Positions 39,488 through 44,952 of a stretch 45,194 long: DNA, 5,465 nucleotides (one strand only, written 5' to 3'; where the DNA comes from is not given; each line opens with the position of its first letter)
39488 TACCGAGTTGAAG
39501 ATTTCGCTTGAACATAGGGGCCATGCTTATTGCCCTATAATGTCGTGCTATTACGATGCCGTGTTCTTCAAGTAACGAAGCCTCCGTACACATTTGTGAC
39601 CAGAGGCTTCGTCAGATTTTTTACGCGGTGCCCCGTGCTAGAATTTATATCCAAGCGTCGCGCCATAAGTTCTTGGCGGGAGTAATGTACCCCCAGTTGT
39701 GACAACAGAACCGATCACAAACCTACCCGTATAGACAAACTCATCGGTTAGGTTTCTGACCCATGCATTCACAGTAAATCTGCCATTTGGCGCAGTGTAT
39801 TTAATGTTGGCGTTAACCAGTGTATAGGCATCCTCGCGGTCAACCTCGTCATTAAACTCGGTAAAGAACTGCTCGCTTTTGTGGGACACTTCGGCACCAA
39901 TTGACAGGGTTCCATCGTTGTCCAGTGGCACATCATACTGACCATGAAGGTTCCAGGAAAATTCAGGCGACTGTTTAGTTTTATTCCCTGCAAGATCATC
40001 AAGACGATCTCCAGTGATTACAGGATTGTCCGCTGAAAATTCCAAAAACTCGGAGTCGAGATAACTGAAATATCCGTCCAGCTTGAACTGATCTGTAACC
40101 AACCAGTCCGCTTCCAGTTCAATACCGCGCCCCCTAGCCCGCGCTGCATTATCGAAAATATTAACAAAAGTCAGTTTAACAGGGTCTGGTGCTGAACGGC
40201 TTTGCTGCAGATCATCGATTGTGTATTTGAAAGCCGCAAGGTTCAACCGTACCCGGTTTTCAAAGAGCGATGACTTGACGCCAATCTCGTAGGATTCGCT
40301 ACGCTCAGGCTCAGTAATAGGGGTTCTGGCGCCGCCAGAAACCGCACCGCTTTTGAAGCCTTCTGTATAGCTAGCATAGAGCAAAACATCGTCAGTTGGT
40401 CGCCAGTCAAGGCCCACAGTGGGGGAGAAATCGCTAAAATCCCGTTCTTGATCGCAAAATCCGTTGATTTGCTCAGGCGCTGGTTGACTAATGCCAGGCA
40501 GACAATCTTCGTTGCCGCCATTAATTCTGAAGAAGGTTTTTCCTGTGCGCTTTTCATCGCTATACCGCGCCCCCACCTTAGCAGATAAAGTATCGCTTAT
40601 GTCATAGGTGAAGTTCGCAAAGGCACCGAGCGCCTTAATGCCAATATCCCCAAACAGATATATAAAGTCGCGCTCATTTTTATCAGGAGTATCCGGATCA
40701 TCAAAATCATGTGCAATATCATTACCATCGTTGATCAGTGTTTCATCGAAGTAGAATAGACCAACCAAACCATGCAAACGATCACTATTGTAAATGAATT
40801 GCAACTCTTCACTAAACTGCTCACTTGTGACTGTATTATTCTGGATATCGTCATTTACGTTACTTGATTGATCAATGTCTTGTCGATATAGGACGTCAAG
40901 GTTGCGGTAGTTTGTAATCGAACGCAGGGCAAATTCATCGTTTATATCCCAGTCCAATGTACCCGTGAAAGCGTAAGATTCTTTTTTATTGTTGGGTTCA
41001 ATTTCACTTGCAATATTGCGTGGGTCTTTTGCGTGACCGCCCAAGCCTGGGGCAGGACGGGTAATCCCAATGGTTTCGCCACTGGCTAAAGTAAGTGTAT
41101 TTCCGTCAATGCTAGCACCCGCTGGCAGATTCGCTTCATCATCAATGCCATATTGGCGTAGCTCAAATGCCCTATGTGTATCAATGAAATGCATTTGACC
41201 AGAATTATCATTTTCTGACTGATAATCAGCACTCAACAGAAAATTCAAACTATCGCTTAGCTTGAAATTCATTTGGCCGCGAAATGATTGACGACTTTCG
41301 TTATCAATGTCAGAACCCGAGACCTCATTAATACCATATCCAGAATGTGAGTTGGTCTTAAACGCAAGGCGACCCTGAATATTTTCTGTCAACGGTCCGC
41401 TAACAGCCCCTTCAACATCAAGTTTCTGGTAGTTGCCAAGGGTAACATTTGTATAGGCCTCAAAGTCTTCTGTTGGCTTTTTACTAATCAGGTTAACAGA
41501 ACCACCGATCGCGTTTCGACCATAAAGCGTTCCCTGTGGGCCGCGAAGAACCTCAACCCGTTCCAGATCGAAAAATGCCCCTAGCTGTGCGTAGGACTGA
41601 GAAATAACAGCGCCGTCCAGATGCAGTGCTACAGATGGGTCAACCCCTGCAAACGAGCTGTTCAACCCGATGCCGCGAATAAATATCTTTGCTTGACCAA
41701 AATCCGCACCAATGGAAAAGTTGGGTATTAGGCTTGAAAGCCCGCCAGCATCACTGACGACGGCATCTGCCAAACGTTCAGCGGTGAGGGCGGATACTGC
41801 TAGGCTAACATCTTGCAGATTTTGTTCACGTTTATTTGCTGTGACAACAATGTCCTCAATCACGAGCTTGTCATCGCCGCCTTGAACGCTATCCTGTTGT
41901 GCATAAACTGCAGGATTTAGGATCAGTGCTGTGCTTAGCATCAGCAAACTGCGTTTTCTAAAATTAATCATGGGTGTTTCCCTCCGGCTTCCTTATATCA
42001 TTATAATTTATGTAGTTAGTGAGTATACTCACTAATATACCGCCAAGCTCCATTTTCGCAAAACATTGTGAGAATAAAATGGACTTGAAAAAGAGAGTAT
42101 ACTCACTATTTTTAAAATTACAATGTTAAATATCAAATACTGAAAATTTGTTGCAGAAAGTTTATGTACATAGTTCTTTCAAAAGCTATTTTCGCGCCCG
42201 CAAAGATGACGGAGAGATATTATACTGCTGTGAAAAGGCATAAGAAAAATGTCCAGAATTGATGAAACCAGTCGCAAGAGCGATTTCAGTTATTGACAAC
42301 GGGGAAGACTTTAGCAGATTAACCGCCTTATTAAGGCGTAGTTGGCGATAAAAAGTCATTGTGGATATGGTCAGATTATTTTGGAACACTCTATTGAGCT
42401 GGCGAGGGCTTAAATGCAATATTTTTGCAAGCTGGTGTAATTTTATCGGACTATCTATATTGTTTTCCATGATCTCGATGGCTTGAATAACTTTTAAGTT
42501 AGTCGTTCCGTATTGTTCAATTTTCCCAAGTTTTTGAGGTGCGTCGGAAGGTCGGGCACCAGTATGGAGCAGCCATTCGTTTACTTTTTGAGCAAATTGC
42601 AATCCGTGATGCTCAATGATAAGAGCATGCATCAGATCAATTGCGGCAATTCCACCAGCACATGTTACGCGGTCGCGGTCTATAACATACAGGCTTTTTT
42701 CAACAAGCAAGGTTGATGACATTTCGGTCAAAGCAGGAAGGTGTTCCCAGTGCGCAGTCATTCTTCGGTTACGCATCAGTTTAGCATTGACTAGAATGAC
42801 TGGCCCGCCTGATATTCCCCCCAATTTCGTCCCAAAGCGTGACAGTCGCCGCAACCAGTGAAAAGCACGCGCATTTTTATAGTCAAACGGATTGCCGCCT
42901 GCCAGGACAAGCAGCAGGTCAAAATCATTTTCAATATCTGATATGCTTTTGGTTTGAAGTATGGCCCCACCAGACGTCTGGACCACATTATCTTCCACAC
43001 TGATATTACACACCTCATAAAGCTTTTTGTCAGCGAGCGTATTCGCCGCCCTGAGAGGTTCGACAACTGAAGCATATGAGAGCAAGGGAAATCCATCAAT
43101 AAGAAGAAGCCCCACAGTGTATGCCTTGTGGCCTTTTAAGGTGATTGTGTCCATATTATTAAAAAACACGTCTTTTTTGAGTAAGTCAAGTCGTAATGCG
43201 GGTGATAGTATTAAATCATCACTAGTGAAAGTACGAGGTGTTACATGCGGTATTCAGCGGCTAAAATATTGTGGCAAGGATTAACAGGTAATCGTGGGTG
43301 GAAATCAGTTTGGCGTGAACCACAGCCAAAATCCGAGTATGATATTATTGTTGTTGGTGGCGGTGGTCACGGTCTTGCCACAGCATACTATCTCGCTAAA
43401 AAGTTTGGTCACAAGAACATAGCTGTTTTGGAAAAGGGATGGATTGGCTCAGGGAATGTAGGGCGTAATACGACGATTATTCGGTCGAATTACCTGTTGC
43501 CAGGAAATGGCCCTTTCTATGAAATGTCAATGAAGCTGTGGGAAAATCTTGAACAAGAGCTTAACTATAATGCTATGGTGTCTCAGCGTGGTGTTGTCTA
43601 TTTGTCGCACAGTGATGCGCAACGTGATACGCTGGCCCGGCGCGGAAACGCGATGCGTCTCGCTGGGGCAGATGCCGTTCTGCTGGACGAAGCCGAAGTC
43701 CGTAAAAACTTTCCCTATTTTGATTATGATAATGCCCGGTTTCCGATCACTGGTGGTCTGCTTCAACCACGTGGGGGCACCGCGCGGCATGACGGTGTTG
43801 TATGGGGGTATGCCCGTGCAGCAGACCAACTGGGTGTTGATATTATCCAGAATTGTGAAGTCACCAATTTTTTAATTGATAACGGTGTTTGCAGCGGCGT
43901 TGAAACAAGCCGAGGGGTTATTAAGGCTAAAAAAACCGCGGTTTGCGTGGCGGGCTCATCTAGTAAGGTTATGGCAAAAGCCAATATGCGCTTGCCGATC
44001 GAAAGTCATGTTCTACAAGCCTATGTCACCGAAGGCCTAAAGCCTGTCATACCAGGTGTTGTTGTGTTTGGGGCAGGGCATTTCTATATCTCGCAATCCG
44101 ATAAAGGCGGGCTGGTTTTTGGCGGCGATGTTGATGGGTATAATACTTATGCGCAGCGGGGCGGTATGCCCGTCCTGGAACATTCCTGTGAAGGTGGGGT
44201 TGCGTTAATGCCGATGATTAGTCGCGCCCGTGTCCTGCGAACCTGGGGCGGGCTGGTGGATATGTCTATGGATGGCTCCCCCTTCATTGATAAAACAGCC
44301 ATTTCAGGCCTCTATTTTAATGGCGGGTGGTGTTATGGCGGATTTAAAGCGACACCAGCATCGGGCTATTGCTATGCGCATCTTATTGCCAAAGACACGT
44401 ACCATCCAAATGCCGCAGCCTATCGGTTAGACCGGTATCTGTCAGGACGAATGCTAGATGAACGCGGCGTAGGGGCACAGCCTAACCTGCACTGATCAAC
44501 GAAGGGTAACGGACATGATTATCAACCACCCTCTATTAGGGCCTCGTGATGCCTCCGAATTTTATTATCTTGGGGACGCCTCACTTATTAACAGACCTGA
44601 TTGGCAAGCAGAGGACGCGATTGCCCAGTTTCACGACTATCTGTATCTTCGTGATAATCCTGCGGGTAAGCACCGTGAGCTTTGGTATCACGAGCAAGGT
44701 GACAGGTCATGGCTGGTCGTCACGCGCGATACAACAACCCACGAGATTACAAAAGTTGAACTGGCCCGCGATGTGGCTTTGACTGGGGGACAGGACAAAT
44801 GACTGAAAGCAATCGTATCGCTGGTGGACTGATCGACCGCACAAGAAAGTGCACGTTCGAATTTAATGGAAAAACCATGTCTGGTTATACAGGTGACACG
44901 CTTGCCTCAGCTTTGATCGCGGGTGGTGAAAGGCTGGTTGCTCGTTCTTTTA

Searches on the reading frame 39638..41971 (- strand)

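Call 16: search_protein_families(library=ncbifam, proteins=[window:39638-41971:-], max_evalue=1e-8)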
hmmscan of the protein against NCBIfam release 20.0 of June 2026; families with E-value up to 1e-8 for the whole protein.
window:39638-41971:- (777 aa): 24 families
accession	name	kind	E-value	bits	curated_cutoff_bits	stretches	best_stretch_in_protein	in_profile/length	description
TIGR01783.1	TonB-siderophor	subfamily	9.6e-46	156.7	223.5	2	507-777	400-649/649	TonB-dependent siderophore receptor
TIGR01785.1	TonB-hemin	subfamily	2.5e-29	102.3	316.85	1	39-777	2-677/677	TonB-dependent heme/hemoglobin receptor family protein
TIGR01786.1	TonB-hemlactrns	subfamily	1.4e-24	86.5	323.75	1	40-777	2-719/719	TonB-dependent hemoglobin/transferrin/lactoferrin family receptor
TIGR01779.1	TonB-B12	equivalog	1.8e-20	73.1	599.7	1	7-241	3-235/614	TonB-dependent vitamin B12 receptor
NF049960.1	siderphRecptFauA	equivalog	1.7e-19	69.7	900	1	510-747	480-702/727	TonB-dependent alcaligin siderophore receptor FauA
NF007465.0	PRK10044.1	equivalog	1.7e-19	69.5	803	2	25-170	50-193/726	ferrichrome porin FhuA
NF010651.0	PRK14050.1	equivalog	4.6e-18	64.7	884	1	46-183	70-205/730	TonB-dependent siderophore receptor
NF010650.0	PRK14049.1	equivalog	1.7e-17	62.9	904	0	134-197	158-221/729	ferrioxamine B receptor precursor protein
NF047944.1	FoxamRcptFoxA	equivalog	3.4e-17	62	1300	1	18-255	18-249/697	ferrioxamine B receptor FoxA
NF010010.0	PRK13483.1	equivalog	1.3e-16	59.8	927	1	16-172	12-171/660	ligand-gated channel protein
NF053590.1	TonB_dep_TOL0244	equivalog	2.3e-16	59.6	645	0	40-216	12-191/604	TOL_0244 family TonB-dependent receptor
NF010038.0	PRK13513.1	equivalog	4.2e-16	58.6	942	1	12-179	13-182/659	ligand-gated channel protein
NF007926.1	PRK10641.1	equivalog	1.5e-15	56.8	836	1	38-236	27-225/617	TonB-dependent vitamin B12 receptor BtuB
NF010011.0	PRK13484.1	equivalog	2.4e-14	52.5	1197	1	38-169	30-164/682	IreA family TonB-dependent siderophore receptor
TIGR04056.1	OMP_RagA_SusC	subfamily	1.2e-13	50.4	368.25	0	549-652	649-754/981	SusC/RagA family TonB-linked outer membrane protein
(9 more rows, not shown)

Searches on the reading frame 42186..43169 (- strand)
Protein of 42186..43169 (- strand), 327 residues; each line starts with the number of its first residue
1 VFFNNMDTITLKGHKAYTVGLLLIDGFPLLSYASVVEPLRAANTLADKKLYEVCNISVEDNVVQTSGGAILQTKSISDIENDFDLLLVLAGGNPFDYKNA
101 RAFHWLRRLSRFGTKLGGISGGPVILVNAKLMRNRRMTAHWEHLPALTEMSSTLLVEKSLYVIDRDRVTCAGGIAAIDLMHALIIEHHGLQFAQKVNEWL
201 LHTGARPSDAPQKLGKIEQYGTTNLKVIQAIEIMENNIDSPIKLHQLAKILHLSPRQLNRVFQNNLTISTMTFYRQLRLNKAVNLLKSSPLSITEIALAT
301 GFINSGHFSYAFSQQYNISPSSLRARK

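Call 16: search_protein_families(library=ncbifam, proteins=[window:42186-43169:-], max_evalue=1e-8)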
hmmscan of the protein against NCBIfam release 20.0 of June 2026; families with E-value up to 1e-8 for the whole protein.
window:42186-43169:- (327 aa): 15 families
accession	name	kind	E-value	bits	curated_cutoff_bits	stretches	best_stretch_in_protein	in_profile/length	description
NF052371.1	TransRegGbdRPseu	equivalog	9.2e-70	235.5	480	1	11-324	11-324/365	choline metabolism transcriptional regulator GbdR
NF006902.0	PRK09393.1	equivalog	7.7e-34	117.3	425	1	18-326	12-321/327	transcriptional regulator FtrA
NF047455.1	TF_Staph_AryK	equivalog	4.5e-15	55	850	1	185-326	120-258/759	transcriptional regulator AryK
NF010028.0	PRK13503.1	equivalog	6.7e-15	55.2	288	1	222-325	168-271/278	HTH-type transcriptional activator RhaS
NF041686.2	ant_diox_reg_AndR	equivalog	8.4e-15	55.2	350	1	200-323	194-317/321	anthranilate 1,2-dioxygenase regulatory protein AndR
NF007860.0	PRK10572.1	equivalog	1.3e-14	53.8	208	1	222-326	180-284/292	arabinose operon transcriptional regulator AraC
NF047788.1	TransRegPocR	equivalog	7.8e-14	51.6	500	1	209-325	173-289/296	transcriptional regulator PocR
NF007243.0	PRK09685.1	equivalog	2e-11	43.9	199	1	228-326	201-301/303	transcriptional regulator FeaR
TIGR04094.1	adjacent_YSIRK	equivalog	2.3e-11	43.3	200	1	218-321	281-380/383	YSIRK-targeted surface antigen transcriptional regulator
NF049968.1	QhpR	equivalog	1e-10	41.3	250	1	232-324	193-284/284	AraC-like transcriptional regulator QhpR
NF010027.0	PRK13502.1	equivalog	5.2e-10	39.2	384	1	230-324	181-275/282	HTH-type transcriptional activator RhaR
NF010026.0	PRK13501.1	equivalog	1.3e-09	37.6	363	1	234-326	185-277/290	HTH-type transcriptional activator RhaR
NF033869.1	viru_reg_Rsp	equivalog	2.1e-09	36.4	400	1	224-325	146-247/701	AraC family transcriptional regulator Rsp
NF010025.2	PRK13500.1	equivalog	6.6e-09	35.7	525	1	231-326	182-277/282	HTH-type transcriptional activator RhaR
NF007584.0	PRK10219.1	equivalog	8.2e-09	35.8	174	0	228-326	7-106/107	superoxide response transcriptional regulator SoxS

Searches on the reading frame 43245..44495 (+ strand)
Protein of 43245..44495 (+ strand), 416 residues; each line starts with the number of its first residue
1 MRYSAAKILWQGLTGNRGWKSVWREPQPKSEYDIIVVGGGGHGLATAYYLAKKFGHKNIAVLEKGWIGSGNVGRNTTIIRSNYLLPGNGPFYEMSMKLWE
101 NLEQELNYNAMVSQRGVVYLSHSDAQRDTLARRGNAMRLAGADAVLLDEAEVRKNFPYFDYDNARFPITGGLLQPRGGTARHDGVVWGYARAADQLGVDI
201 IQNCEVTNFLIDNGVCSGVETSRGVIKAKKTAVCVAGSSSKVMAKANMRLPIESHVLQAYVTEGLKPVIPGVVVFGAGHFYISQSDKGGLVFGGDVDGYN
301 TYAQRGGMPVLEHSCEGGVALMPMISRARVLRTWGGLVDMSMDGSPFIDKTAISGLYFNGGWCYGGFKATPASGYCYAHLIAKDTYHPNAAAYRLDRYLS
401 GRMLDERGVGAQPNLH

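Call 16: search_protein_families(library=ncbifam, proteins=[window:43245-44495:+], max_evalue=1e-8)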
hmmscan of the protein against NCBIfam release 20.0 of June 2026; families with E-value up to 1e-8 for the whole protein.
window:43245-44495:+ (416 aa): 7 families
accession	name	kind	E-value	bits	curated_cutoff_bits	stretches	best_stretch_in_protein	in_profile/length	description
TIGR01373.1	soxB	subfamily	1.3e-194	646.7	529.45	1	2-406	1-407/407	sarcosine oxidase subunit beta family protein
TIGR02352.1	thiamin_ThiO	equivalog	2e-21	76.5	250.8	1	34-383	1-349/351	glycine oxidase ThiO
NF008425.0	PRK11259.1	equivalog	3.3e-21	75.6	257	1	30-258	3-224/377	N-methyl-L-tryptophan oxidase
NF001933.0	PRK00711.1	subfamily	3.6e-19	69.1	383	1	96-402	116-420/429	D-amino acid dehydrogenase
TIGR01377.1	soxA_mon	subfamily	1.9e-15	56.6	479.65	1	32-254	1-215/381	amino oxidase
NF050086.1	pipecolate_AmaA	exception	2.8e-13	49.3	600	1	8-233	5-231/425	L-pipecolate oxidase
TIGR03329.1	Phn_aa_oxid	hypoth_equivalog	1.2e-11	44.1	632.8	0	30-77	23-70/460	putative aminophosphonate oxidoreductase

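Call 79: search_solved_structures(query=window:43245-44495:+, max_evalue=1e-30, show_alignments=2)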
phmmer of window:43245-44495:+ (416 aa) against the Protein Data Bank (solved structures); distinct sequences matched with E-value up to 1e-30: 4.
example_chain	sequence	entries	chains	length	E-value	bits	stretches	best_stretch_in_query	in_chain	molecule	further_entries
1vrq_B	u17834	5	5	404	4.6e-126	424.6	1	22-411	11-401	Sarcosine oxidase beta subunit | Subunit beta of sarcosine oxidase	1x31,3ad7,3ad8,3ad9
3ada_B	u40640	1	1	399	4.6e-126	424.6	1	22-411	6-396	SARCOSINE OXIDASE BETA SUBUNIT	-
2gag_B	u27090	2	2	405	1.9e-124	419.2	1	22-411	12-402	heterotetrameric sarcosine oxidase beta-subunit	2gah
1y56_B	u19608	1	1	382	2.9e-34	122.1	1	32-385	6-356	sarcosine oxidase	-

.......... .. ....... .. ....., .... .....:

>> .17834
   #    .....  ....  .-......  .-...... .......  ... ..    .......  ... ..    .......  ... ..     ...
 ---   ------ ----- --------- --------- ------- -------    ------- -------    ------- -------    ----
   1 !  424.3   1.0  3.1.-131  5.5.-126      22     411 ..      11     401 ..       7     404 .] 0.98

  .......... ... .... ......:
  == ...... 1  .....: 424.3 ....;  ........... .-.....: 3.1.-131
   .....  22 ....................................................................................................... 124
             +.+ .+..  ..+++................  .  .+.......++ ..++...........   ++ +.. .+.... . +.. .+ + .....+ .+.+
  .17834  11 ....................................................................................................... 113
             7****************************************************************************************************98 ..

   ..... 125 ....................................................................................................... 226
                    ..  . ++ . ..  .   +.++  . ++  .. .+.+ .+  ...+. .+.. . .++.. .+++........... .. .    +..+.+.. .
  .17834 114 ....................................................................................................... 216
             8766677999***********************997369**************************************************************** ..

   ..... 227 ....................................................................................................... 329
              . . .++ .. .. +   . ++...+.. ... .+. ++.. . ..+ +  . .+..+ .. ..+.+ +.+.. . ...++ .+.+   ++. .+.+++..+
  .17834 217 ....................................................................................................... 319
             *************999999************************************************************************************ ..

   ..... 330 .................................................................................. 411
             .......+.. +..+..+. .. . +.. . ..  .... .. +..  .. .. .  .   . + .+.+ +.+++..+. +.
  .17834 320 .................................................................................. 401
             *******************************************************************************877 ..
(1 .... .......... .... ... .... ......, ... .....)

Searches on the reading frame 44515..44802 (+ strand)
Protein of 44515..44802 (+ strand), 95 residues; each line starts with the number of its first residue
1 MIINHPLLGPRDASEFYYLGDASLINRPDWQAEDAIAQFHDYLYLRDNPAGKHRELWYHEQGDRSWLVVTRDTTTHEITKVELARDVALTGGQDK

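Call 98: search_protein_families(library=pfam, proteins=[window:44515-44802:+], max_evalue=0.001)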
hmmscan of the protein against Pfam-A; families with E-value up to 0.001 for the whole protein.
window:44515-44802:+ (95 aa): 1 family
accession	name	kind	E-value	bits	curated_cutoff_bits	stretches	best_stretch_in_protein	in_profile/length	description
PF04267.17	SoxD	-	4e-30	104.2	27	1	2-82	1-80/82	Sarcosine oxidase, delta subunit family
